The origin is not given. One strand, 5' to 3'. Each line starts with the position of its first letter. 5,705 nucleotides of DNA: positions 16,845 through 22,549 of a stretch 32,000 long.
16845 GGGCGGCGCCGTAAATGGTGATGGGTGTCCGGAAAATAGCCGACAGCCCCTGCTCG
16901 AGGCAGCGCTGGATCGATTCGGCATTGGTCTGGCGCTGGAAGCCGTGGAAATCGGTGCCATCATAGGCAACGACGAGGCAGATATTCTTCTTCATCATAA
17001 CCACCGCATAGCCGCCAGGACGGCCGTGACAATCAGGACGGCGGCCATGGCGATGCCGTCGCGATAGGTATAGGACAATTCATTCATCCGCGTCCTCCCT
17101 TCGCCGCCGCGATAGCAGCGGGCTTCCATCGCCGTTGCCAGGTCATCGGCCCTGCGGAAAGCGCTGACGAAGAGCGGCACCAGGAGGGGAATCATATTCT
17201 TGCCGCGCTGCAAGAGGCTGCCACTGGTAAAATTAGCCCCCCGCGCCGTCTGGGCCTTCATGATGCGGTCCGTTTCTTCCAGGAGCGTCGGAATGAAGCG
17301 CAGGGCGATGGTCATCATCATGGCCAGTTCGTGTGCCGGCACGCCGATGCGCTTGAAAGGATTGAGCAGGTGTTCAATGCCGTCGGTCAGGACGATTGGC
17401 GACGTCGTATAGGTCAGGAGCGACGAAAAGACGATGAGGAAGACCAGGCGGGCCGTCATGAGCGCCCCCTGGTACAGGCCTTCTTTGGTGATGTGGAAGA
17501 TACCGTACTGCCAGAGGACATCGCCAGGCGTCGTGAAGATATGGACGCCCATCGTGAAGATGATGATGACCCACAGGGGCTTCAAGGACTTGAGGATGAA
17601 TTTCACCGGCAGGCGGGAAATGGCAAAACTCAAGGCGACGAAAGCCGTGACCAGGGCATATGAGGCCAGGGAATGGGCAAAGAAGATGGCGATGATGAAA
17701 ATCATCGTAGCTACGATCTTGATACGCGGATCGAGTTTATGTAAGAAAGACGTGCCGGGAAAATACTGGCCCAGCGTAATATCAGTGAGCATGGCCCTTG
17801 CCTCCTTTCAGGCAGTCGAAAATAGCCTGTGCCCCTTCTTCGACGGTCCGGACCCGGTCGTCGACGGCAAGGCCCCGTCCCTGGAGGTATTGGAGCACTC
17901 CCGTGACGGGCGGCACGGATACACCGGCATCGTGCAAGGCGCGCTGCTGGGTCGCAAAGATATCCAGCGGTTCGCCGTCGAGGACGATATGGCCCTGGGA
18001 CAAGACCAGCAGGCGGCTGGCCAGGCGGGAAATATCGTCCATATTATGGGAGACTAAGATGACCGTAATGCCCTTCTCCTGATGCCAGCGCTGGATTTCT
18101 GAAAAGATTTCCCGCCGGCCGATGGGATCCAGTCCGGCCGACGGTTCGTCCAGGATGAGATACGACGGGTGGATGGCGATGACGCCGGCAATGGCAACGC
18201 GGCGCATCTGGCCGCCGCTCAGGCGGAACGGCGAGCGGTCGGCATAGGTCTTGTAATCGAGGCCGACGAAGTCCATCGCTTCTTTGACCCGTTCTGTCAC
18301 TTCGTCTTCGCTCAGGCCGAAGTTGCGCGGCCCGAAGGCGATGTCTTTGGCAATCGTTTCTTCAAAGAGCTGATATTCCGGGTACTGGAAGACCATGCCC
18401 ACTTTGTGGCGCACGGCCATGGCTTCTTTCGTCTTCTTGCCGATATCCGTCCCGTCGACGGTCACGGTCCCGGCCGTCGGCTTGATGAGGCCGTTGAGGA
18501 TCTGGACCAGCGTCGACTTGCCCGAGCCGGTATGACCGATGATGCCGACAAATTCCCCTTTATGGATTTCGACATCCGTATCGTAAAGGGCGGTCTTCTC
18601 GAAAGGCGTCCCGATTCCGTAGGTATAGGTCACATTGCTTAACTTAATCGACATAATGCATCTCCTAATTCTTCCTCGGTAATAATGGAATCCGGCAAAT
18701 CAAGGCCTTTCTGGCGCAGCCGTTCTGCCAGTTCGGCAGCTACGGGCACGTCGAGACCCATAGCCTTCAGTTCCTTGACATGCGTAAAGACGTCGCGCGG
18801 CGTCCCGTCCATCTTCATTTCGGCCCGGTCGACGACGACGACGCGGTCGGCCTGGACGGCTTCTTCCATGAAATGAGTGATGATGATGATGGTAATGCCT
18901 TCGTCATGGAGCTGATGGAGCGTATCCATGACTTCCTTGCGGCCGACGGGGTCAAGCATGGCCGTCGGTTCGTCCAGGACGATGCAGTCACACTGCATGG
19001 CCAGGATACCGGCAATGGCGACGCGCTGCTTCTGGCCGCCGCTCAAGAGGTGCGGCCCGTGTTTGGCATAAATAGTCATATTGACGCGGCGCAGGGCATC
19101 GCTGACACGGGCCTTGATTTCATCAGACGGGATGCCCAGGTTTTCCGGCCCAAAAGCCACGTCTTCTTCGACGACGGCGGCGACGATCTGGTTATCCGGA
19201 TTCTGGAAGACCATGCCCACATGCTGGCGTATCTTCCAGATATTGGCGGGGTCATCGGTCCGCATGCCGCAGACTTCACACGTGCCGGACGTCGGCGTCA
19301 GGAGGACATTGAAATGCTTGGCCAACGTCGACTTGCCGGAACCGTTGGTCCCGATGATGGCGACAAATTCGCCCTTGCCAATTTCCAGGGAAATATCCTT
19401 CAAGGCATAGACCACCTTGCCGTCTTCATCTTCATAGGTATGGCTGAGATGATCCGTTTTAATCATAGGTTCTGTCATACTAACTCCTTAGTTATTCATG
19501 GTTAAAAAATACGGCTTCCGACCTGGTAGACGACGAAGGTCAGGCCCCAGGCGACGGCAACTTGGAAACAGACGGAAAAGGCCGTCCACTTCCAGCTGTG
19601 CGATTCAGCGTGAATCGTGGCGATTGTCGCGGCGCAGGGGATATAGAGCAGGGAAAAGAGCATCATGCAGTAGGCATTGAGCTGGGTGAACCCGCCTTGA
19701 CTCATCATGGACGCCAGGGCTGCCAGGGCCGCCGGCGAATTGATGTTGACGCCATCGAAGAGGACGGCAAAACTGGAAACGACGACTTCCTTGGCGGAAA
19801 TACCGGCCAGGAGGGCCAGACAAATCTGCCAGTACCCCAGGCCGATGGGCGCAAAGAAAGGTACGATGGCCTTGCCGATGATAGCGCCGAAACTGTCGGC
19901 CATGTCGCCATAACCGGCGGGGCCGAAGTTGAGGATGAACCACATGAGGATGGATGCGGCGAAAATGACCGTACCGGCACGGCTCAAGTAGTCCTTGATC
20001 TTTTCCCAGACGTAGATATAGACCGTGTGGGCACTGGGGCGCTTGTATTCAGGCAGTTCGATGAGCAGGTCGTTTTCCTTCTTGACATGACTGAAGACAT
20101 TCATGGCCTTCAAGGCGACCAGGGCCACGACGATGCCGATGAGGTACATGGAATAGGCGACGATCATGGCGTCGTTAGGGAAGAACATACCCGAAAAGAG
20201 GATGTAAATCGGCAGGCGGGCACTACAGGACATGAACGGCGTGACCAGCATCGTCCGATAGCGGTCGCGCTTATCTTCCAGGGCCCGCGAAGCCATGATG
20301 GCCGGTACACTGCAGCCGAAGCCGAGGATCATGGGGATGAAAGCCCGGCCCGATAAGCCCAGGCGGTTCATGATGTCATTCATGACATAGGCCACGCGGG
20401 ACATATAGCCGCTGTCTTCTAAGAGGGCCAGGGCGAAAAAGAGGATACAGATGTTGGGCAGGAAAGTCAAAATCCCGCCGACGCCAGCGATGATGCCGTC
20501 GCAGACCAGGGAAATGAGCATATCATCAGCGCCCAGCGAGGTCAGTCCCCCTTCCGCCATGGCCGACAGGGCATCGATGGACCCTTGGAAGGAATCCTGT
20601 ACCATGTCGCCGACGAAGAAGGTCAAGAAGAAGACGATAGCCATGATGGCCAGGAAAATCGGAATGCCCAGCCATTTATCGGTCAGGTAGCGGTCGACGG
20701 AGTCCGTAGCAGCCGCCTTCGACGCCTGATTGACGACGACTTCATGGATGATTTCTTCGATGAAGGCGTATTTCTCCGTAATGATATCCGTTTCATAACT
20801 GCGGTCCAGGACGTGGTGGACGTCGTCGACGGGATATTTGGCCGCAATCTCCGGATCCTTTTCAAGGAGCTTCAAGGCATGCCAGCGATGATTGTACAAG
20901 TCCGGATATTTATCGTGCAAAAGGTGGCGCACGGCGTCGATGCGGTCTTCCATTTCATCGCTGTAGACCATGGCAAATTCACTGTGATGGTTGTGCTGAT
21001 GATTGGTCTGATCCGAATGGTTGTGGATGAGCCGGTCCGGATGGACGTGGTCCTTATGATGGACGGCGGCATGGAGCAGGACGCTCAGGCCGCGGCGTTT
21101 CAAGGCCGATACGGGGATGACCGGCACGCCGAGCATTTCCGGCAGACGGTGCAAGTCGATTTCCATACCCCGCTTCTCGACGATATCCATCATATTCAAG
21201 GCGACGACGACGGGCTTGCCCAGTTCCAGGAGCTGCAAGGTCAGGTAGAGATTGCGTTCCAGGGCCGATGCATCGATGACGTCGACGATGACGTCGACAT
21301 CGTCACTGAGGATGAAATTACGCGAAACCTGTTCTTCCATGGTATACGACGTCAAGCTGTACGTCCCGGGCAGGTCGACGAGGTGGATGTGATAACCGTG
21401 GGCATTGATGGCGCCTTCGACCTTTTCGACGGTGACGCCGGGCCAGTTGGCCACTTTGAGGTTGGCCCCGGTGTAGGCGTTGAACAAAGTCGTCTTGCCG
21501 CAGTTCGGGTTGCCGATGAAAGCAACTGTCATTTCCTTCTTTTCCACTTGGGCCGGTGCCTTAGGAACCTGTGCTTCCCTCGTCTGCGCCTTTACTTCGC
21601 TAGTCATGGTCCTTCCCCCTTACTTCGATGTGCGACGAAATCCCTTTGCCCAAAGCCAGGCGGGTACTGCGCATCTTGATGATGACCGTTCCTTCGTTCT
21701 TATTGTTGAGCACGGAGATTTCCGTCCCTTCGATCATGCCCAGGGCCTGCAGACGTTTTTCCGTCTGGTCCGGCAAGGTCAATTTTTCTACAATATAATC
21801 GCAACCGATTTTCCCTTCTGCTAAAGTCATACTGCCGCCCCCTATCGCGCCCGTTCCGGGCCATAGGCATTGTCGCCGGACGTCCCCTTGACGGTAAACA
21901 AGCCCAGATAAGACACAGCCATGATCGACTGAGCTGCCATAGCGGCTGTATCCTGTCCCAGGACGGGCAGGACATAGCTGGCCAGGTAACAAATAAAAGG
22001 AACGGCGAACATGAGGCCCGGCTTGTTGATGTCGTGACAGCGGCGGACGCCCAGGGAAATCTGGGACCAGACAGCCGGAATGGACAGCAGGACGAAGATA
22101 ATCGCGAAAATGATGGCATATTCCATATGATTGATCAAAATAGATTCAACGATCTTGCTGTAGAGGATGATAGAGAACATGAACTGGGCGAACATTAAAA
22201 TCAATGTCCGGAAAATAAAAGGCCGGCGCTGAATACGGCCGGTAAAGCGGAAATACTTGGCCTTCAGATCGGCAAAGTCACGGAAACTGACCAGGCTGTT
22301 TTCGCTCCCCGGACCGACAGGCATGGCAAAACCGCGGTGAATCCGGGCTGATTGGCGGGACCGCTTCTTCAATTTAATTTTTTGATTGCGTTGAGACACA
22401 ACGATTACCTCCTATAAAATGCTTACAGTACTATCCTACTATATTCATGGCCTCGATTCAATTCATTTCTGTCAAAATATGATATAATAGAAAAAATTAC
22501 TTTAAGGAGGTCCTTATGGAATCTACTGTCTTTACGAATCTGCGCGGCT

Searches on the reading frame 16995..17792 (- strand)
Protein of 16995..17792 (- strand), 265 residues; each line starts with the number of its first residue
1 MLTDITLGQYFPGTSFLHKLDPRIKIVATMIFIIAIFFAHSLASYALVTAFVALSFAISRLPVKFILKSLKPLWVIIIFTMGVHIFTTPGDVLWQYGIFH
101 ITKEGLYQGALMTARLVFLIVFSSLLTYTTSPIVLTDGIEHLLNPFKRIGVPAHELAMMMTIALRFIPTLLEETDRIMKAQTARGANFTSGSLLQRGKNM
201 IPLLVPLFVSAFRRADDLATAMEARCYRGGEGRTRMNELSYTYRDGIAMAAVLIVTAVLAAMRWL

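Call 14: search_protein_families(library=pfam, proteins=[window:16995-17792:-])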
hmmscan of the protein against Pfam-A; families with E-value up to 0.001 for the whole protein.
window:16995-17792:- (265 aa): 1 family
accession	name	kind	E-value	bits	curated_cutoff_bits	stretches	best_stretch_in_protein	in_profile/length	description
PF02361.21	CbiQ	-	3.3e-49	167.9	25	1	14-234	2-214/216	Cobalt transport protein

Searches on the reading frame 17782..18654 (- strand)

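Call 14: search_protein_families(library=pfam, proteins=[window:17782-18654:-])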
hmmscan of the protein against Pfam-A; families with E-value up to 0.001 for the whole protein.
window:17782-18654:- (290 aa): 4 families
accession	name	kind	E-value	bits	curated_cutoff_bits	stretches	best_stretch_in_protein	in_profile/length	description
PF00005.33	ABC_tran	-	4.4e-32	112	25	1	25-172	3-136/137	ABC transporter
PF13304.12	AAA_21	-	3.5e-08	34.3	27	1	117-204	211-299/304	AAA domain, putative AbiEii toxin, Type IV TA system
PF02463.25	SMC_N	-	4.4e-05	23.5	40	1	32-208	23-202/220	RecF/RecN/SMC N terminal domain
PF13555.12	AAA_29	-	0.00094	19.3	27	0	26-59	15-48/61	P-loop containing region of AAA domain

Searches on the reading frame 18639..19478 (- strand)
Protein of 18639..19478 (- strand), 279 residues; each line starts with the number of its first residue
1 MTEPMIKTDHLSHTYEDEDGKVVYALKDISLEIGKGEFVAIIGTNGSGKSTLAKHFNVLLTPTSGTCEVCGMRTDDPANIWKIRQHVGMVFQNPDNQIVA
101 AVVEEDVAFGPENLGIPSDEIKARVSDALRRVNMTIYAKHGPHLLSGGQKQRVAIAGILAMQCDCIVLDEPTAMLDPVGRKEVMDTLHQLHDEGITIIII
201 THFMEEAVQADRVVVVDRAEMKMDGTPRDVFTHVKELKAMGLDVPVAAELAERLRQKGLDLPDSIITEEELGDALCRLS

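Call 14: search_protein_families(library=pfam, proteins=[window:18639-19478:-])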
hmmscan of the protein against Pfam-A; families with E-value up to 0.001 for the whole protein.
window:18639-19478:- (279 aa): 6 families
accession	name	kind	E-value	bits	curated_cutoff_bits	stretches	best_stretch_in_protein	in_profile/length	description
PF00005.33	ABC_tran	-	1.1e-30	107.5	25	1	26-173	1-137/137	ABC transporter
PF02463.25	SMC_N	-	1.9e-11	44.2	40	1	142-220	134-215/220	RecF/RecN/SMC N terminal domain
PF13304.12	AAA_21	-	4.5e-08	33.9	27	0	142-202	235-298/304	AAA domain, putative AbiEii toxin, Type IV TA system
PF13555.12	AAA_29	-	7.8e-05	22.8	27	1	32-64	18-50/61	P-loop containing region of AAA domain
PF13175.12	AAA_15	-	0.00016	21.9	32.1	0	26-63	14-50/374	AAA ATPase domain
PF13191.12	AAA_16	-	0.00059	20.8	32.6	0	33-115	21-95/167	AAA ATPase domain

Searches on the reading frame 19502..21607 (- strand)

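Call 14: search_protein_families(library=pfam, proteins=[window:19502-21607:-])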
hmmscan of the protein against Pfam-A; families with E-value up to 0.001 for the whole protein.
window:19502-21607:- (701 aa): 7 families
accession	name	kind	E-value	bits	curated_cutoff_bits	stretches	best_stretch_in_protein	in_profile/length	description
PF02421.24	FeoB_N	-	1.5e-65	219.9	27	1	27-179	2-154/156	Ferrous iron transport protein B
PF07670.19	Gate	-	9.4e-37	126.1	29.6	2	380-474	2-103/104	Nucleoside recognition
PF01926.29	MMR_HSR1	-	1.3e-22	80.5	21.9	1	27-138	1-112/113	50S ribosome-binding GTPase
PF17910.6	FeoB_Cyto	-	1.9e-11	44.7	23.4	1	215-291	1-89/90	FeoB cytosolic helical domain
PF07664.17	FeoB_C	-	2.7e-11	43.4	26.6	1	485-536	2-54/54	Ferrous iron transport protein B C terminus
PF00009.33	GTP_EFTU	-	1e-06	28.9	26.5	1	56-184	53-185/188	Elongation factor Tu GTP binding domain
PF09439.16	SRPRB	-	6.7e-06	26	25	1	24-125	2-94/178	Signal recognition particle receptor beta subunit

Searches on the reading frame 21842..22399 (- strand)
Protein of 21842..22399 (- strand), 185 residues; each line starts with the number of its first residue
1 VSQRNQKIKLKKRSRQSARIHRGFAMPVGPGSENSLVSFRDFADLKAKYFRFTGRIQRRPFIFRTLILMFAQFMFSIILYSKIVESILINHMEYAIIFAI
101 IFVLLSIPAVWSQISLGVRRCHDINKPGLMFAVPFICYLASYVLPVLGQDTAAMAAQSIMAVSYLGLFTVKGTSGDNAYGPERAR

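Call 15: search_protein_families(library=pfam, proteins=[window:21842-22399:-])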
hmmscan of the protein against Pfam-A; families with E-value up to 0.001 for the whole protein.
window:21842-22399:- (185 aa): 1 family
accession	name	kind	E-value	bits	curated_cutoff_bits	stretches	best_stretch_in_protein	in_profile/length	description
PF05656.20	DUF805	-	4.3e-21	75.9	25.7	1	49-181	1-111/111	Protein of unknown function (DUF805)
